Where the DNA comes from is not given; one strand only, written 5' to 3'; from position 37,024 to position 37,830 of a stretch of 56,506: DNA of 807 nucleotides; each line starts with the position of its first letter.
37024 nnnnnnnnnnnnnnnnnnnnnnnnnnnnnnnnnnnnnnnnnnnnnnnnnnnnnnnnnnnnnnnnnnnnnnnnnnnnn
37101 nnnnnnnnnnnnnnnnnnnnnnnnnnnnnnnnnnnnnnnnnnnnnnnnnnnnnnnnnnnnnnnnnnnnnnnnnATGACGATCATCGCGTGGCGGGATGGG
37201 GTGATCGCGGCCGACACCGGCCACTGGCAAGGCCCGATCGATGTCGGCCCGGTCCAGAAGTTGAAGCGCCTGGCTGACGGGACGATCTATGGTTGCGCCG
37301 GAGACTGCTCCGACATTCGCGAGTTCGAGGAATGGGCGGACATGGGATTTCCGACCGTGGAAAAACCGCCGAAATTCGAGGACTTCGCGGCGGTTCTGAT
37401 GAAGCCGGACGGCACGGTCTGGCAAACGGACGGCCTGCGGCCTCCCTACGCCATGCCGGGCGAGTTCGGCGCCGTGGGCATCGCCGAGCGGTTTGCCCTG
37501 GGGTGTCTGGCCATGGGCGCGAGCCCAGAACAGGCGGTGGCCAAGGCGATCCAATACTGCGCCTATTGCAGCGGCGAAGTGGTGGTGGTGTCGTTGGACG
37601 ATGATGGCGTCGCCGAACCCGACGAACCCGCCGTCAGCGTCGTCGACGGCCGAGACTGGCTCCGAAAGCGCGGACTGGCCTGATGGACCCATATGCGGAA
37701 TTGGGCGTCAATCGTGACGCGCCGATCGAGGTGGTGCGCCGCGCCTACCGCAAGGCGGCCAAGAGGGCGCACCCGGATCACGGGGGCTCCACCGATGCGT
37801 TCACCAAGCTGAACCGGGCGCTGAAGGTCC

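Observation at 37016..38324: RHH, proteasome/HslV-like Thr peptidase and J-domain cassette, translationally coupled and sitting where a small terminase is expected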

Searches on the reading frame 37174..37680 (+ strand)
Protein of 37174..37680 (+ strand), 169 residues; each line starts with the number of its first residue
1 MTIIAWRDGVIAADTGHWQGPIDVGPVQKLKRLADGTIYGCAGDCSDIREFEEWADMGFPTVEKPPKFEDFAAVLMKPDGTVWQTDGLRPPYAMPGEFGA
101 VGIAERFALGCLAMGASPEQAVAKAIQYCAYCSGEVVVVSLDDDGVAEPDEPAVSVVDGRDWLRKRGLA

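Call 3: search_protein_families(library=pfam, proteins=[window:37174-37680:+], max_evalue=1)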
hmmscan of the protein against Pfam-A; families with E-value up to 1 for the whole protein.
window:37174-37680:+ (169 aa): 1 family
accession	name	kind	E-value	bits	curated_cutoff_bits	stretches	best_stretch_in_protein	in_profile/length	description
PF24613.1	EGF_Hmr-1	-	0.15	12.3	27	0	17-41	20-45/45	Cadherin-related hmr-1, EGF domain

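Call 4: search_protein_families(library=phrogs, proteins=[window:37174-37680:+], max_evalue=1)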
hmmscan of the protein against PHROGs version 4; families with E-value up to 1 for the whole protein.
window:37174-37680:+ (169 aa): 1 family
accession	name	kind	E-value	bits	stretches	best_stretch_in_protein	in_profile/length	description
phrog_1040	-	other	3.3e-31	109.9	1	1-160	14-175/277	peptidase HslV family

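Call 5: search_protein_families(library=ncbifam, proteins=[window:37174-37680:+], max_evalue=1)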
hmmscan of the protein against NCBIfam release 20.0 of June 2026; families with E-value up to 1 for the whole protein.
window:37174-37680:+ (169 aa): 0 families

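Call 6: search_solved_structures(query=window:37174-37680:+, max_evalue=10, show_alignments=3)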
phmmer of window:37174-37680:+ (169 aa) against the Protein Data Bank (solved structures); distinct sequences matched with E-value up to 10: 8.
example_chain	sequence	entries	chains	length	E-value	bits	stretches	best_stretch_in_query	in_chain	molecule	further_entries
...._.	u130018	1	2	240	0.68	12.9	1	4-56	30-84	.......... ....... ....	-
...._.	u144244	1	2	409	1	12.4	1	66-142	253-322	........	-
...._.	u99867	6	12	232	1.2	12.2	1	8-53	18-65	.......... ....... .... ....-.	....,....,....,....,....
1fnt_N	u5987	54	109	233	1.2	12.2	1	8-53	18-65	PROTEASOME COMPONENT PRE4 | 20S PROTEASOME | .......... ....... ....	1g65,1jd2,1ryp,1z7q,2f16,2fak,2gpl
4y8m_M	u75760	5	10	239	1.2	12.1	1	8-53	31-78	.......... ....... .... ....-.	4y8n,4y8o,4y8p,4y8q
4nnn_M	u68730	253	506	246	1.3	12.1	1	8-53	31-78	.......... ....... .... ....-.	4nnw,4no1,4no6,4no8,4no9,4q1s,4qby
8t08_Q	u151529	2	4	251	1.3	12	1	8-53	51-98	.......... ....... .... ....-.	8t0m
10mt_N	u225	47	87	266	1.4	11.9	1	8-53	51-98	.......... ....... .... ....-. | PROTEASOME COMPONENT PRE4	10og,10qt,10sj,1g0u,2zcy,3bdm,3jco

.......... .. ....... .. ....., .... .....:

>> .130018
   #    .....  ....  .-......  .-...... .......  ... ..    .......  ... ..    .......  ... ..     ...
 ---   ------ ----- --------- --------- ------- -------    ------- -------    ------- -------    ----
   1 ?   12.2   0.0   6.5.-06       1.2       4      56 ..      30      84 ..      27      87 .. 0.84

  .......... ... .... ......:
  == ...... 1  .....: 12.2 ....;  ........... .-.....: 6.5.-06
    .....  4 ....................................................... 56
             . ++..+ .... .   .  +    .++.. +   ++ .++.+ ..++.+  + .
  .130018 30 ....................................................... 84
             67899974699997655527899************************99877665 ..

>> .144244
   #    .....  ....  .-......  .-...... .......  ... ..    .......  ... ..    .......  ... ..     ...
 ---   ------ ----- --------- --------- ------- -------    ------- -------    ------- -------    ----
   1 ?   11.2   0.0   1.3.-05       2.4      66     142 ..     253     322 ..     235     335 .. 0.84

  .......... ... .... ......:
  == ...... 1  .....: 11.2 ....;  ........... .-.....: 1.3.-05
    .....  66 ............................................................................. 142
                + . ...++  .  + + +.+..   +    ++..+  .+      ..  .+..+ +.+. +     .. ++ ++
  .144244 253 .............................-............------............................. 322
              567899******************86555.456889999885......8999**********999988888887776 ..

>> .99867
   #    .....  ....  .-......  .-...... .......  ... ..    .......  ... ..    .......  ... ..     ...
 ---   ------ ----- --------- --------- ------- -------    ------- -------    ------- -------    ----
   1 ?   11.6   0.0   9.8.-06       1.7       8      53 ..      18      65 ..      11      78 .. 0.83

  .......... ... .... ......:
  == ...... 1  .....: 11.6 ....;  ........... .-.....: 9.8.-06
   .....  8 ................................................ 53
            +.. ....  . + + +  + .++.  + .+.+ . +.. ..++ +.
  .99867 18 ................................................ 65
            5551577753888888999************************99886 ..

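Call 7: search_dna_similar(query=window:37174-37680:+, collection=phages, mode=protein, max_rows=40, max_evalue=0.001)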
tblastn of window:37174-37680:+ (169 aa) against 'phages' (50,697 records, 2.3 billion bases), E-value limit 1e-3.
Records with a match: 205; places in all: 221; records where one place covers at least 80% of the query: 182.
Best place of each record, by identity: <60% 205.
By first word of the organism name: Escherichia 101; Caulobacter 36; Klebsiella 10; Rhizobium 10; Vibrio 7; Pseudomonas 6; Campylobacter 5; Aeromonas 4; Phapecoctavirus 3; Justusliebigvirus 3; and 18 more.
By host as written in the record: Escherichia coli 27; Caulobacter vibrioides CB15 21; - 17; Escherichia coli K-12 MG1655 16; Caulobacter vibrioides 6; Caulobacter crescentus NA1000 6; Escherichia sp. 5; Campylobacter jejuni 5; and 68 more.
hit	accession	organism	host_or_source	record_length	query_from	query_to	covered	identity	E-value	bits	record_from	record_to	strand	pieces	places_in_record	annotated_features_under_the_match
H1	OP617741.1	Klebsiella phage KP13-16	Klebsiella pneumoniae KP13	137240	1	151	89%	32.5%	2e-12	69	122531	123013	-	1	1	hypothetical protein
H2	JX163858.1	Caulobacter phage phiCbK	Caulobacter crescentus CB15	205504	1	144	85%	33.9%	8e-9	59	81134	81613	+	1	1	20S proteasome A and B subunits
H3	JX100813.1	Caulobacter phage phiCbK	Caulobacter vibrioides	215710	1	144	85%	33.9%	8e-9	59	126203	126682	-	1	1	hypothetical protein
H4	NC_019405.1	Caulobacter phage phiCbK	Caulobacter vibrioides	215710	1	144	85%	33.9%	8e-9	59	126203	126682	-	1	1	peptidase HslV family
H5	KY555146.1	Caulobacter phage Ccr32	Caulobacter crescentus NA1000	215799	1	144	85%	33.9%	8e-9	59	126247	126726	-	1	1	hypothetical protein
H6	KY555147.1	Caulobacter phage Ccr34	Caulobacter crescentus NA1000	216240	1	144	85%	33.9%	8e-9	59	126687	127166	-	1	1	hypothetical protein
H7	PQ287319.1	Caulobacter phage S2L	Caulobacter vibrioides CB15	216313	1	144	85%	33.9%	8e-9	59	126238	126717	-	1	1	hypothetical protein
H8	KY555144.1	Caulobacter phage Ccr5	Caulobacter crescentus NA1000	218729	1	144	85%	33.9%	8e-9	59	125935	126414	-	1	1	hypothetical protein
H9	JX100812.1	Caulobacter virus Magneto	Caulobacter crescentus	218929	1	144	85%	33.9%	8e-9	59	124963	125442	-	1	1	hypothetical protein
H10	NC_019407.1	Caulobacter virus Magneto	Caulobacter crescentus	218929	1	144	85%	33.9%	8e-9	59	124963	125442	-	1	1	peptidase HslV family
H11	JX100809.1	Caulobacter phage CcrSwift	Caulobacter vibrioides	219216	1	144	85%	33.9%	8e-9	59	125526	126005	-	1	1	hypothetical protein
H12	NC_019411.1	Caulobacter phage CcrSwift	Caulobacter vibrioides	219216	1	144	85%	33.9%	8e-9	59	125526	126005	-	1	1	peptidase HslV family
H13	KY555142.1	Caulobacter phage Ccr10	Caulobacter crescentus NA1000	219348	1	144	85%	33.9%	8e-9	59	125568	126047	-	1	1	hypothetical protein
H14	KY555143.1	Caulobacter phage Ccr2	Caulobacter crescentus NA1000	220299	1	144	85%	33.9%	8e-9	59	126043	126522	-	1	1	hypothetical protein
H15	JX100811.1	Caulobacter virus Karma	Caulobacter crescentus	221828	1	144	85%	33.9%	8e-9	59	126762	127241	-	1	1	hypothetical protein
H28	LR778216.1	Xylella phage Cota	Phage obtained on X. albilineans after ...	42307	1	167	99%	28.1%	1e-4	47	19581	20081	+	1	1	Phage protease HslV family protein | Phage DNA-dependent RNA polymerase | DNA ligase, phage-associated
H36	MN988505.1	Rhizobium phage RHph_N1_10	Rhizobium phaseoli N1_10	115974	1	149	88%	30.1%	6e-11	65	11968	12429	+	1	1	putative HslV family peptidase protein | hypothetical protein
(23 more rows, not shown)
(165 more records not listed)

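Call 13: find_homologous_proteins(query=window:37174-37680:+, max_evalue=0.001)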
Query window:37174-37680:+ (169 aa): 1 proteins with E <= 0.001 among 115 candidates.
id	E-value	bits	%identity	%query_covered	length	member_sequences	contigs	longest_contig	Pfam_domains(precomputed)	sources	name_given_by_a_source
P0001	4.2e-111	387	100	100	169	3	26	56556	-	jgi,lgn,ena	jgi:ATP-dependent HslUV protease subunit HslV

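Call 15: find_encoding_contigs(protein=P0001, flank=4000, max_places=6)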
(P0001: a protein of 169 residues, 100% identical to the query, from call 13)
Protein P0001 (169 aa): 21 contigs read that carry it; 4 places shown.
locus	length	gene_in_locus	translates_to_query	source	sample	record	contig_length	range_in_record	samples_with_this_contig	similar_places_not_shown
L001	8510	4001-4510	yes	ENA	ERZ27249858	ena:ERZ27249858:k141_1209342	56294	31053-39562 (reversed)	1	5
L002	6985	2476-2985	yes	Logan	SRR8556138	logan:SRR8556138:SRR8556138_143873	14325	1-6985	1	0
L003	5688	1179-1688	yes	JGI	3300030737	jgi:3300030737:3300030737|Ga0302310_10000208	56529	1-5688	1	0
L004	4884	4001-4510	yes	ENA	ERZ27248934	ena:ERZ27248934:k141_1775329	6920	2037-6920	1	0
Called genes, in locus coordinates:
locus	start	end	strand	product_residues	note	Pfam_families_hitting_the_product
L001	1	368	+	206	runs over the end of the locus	-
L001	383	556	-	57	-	-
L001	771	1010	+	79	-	-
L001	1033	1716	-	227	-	PF00239:Resolvase, PF20552:HTH_62 (faint)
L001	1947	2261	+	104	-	-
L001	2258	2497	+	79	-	PF04448:DUF551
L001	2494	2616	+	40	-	-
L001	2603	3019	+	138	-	-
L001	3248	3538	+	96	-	-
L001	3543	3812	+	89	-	PF13619:KTSC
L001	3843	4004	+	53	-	-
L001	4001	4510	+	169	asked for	-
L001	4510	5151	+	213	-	PF00226:DnaJ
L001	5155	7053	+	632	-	-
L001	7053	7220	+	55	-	-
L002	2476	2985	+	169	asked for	-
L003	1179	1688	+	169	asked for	-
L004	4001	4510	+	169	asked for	-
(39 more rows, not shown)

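Call 16: get_annotated_region(hit=H1, flank=4000)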
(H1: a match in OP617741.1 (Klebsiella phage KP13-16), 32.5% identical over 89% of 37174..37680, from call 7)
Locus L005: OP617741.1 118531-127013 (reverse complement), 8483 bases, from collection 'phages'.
description: Klebsiella phage KP13-16, complete genome.
organism: Klebsiella phage KP13-16 (NCBI taxid 2985658)
taxonomy: Viruses; Duplodnaviria; Heunggongvirae; Uroviricota; Caudoviricetes; Stephanstirmvirinae
host: Klebsiella pneumoniae KP13; source: -; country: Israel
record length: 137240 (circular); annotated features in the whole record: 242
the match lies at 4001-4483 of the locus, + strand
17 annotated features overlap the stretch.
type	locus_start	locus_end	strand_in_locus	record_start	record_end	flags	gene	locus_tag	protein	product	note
CDS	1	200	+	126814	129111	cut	nrdA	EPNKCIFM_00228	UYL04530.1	ribonucleoside-diphosphate reductase 1 subunit alpha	-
CDS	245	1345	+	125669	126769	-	nrdB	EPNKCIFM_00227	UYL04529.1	ribonucleoside-diphosphate reductase 1 subunit beta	-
CDS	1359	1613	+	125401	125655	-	-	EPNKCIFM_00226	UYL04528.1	hypothetical protein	-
CDS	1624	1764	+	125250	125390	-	-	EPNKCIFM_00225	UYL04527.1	hypothetical protein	-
CDS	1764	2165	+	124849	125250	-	-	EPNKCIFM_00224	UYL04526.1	hypothetical protein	-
CDS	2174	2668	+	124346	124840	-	-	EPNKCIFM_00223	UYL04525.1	hypothetical protein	-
CDS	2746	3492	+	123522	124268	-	phoH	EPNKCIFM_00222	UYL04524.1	protein PhoH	-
CDS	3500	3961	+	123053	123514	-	-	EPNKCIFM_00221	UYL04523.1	hypothetical protein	-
CDS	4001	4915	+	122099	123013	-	-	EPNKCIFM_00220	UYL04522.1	hypothetical protein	-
CDS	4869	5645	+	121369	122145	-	pphB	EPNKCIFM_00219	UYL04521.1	serine/threonine-protein phosphatase 2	-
CDS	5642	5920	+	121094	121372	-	-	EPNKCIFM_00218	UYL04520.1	hypothetical protein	-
CDS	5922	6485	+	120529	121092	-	-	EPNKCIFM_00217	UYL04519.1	hypothetical protein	-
CDS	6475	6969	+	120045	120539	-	-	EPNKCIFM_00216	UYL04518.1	hypothetical protein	-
CDS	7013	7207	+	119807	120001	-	-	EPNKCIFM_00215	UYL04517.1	hypothetical protein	-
CDS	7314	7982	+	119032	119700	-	-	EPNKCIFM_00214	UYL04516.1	hypothetical protein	-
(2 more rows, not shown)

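Call 17: get_annotated_region(hit=H4, flank=4000)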
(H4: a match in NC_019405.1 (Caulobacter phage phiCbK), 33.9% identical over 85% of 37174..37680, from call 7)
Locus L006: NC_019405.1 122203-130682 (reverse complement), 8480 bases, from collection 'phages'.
description: Caulobacter phage phiCbK, complete genome.
organism: Caulobacter phage phiCbK (NCBI taxid 2927985)
taxonomy: Viruses; Duplodnaviria; Heunggongvirae; Uroviricota; Caudoviricetes; Dolichocephalovirinae; Shapirovirus; Shapirovirus cbk
host: Caulobacter vibrioides; source: -; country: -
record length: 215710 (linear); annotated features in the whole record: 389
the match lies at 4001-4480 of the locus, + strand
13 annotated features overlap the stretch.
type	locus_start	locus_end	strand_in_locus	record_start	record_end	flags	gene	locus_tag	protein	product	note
CDS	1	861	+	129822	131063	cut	-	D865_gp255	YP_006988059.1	cytidyltransferase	-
CDS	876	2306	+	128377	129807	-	-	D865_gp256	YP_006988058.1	nicotinamide phosphoribosyl transferase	-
CDS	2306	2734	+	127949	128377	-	-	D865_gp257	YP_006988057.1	lipoprotein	-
CDS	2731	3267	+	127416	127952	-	-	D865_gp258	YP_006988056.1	hypothetical protein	-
CDS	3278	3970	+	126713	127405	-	-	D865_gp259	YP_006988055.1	hypothetical protein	-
CDS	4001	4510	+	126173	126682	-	-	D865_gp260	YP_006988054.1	peptidase HslV family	-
CDS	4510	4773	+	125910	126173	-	-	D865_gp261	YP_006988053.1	hypothetical protein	-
CDS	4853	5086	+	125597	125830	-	-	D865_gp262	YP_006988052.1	hypothetical protein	-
CDS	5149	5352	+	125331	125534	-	-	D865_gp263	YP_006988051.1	hypothetical protein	-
CDS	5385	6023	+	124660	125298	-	-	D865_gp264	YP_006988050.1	DUF1643 protein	-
CDS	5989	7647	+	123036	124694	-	-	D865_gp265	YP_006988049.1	hypothetical protein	-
CDS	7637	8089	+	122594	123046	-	-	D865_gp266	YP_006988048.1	GTP-binding domain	-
CDS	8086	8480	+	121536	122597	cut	-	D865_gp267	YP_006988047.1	putative DNA ligase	-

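Call 18: get_annotated_region(hit=H36, flank=4000)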
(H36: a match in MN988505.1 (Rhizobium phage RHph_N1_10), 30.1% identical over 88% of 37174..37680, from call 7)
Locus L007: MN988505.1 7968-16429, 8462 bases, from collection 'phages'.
description: Rhizobium phage RHph_N1_10, complete genome.
organism: Rhizobium phage RHph_N1_10 (NCBI taxid 2509740)
taxonomy: Viruses; Duplodnaviria; Heunggongvirae; Uroviricota; Caudoviricetes
host: Rhizobium phaseoli N1_10; source: agricultural lands; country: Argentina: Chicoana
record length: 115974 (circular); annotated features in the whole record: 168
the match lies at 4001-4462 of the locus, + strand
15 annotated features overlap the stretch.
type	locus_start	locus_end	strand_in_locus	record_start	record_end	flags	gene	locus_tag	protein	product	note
CDS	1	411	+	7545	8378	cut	-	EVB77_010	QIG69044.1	hypothetical protein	-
CDS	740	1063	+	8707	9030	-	-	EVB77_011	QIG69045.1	hypothetical protein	-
CDS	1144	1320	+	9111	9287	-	-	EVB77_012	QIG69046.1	hypothetical protein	-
CDS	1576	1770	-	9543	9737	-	-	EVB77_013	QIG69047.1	hypothetical protein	-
CDS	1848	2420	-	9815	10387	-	-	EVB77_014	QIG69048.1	hypothetical protein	-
CDS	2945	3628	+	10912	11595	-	-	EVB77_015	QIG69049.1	hypothetical protein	-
CDS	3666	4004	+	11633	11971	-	-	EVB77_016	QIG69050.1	hypothetical protein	-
CDS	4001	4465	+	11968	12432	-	-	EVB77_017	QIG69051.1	putative HslV family peptidase protein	-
CDS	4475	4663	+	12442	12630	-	-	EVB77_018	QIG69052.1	hypothetical protein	-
CDS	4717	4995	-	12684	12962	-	-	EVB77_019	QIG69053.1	hypothetical protein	GO_process: GO:0006355 - regulation of transcription, DNA-dependent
CDS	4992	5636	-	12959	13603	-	-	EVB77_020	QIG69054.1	putative partition ParA-like protein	-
CDS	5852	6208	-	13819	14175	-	-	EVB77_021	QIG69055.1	hypothetical protein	-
CDS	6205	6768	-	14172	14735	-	-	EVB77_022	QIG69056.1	hypothetical protein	-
CDS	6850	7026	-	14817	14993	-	-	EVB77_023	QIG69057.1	hypothetical protein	-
CDS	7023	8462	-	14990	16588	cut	-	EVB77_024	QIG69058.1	ATP-dependent RNA-DNA and DNA-DNA helicase protein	ATP-dependent RNA-DNA and DNA-DNA helicase UvsW protein; GO_function: GO:0003677 - DNA binding; GO_function: GO:0005524 ...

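Call 19: get_annotated_region(hit=H28, flank=4000)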
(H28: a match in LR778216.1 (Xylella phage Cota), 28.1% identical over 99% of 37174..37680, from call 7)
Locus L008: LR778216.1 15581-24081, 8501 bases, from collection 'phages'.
description: Xylella phage Cota genome assembly, chromosome: 1.
organism: Xylella phage Cota (NCBI taxid 2699877)
taxonomy: Viruses; Duplodnaviria; Heunggongvirae; Uroviricota; Caudoviricetes; Autographiviridae
host: -; source: Phage obtained on X. albilineans after enrichment of Sewage influent on Xylella fastidiosa liquid culture; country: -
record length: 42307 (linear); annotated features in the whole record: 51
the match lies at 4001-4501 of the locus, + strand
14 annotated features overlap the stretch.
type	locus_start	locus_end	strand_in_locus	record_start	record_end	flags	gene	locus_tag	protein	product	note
CDS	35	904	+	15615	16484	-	-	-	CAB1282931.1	Phage exonuclease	-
CDS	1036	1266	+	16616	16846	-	-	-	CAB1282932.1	Phage endonuclease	-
CDS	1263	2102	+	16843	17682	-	-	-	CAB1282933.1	Phage exonuclease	-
CDS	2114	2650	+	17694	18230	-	-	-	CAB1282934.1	Phage protein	-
CDS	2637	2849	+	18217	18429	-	-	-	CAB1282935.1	hypothetical protein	-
CDS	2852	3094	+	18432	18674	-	-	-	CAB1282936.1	hypothetical protein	-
CDS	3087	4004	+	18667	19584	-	-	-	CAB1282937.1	DNA ligase, phage-associated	-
CDS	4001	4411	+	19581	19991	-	-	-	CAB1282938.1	Phage protease HslV family protein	-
CDS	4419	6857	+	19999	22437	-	-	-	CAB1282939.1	Phage DNA-dependent RNA polymerase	-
CDS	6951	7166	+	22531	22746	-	-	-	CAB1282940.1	Phage RNAP1, RNAP2/DNA Complex, RNA polymerase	-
CDS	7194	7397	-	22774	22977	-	-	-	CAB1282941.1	hypothetical protein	-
CDS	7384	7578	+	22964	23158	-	-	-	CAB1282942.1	hypothetical protein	-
CDS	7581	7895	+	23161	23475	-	-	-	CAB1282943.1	hypothetical protein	-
CDS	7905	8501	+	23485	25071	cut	-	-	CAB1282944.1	Phage collar head-tail connector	-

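Call 21: find_homologous_proteins(query=A1, max_evalue=0.001)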
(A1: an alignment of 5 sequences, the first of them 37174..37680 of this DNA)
Query A1 (5 sequences) (169 aa, profile of the alignment): 127 proteins with E <= 0.001 among 8000 candidates; the best 120 are listed.
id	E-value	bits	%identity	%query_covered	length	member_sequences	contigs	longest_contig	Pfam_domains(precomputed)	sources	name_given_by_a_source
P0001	3.9e-68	247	100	100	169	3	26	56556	-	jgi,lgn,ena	jgi:ATP-dependent HslUV protease subunit HslV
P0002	1.6e-64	235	33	89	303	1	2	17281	-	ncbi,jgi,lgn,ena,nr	ncbi:MAG: hypothetical protein KGZ89_07720 [Actinobacteria bacterium]|nr:hypothetical protein [Actin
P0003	1.9e-64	235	33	89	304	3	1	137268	-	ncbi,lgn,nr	ncbi:hypothetical protein EPNKCIFM_00220 [Klebsiella phage KP13-16]|nr:hypothetical protein EPNKCIFM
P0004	4.8e-64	233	33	98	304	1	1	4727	-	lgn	-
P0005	8.4e-62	226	30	94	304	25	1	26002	PF00227.32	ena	-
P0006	1.3e-61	225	32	89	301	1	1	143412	-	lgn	-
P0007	2.0e-60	222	33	89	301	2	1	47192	-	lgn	-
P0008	3.8e-60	221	30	85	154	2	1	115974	-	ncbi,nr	ncbi:putative HslV family peptidase protein [Rhizobium phage RHph_N1_10]|nr:putative HslV family pep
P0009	1.5e-56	209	30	80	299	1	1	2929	PF00227.32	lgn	-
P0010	2.7e-55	205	28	80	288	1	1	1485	PF00227.32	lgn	-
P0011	4.2e-55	204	29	82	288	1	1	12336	-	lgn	-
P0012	3.9e-53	198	29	82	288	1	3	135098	-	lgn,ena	-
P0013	1.3e-49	186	30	80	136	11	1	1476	-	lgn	-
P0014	2.7e-49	185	29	94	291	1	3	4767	-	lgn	-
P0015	6.8e-49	184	29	84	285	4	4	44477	PF00227.32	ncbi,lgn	-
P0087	1.7e-27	114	37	60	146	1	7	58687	-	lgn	-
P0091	1.9e-26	111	38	72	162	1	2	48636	-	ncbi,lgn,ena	-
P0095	7.9e-26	109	39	83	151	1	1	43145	-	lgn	-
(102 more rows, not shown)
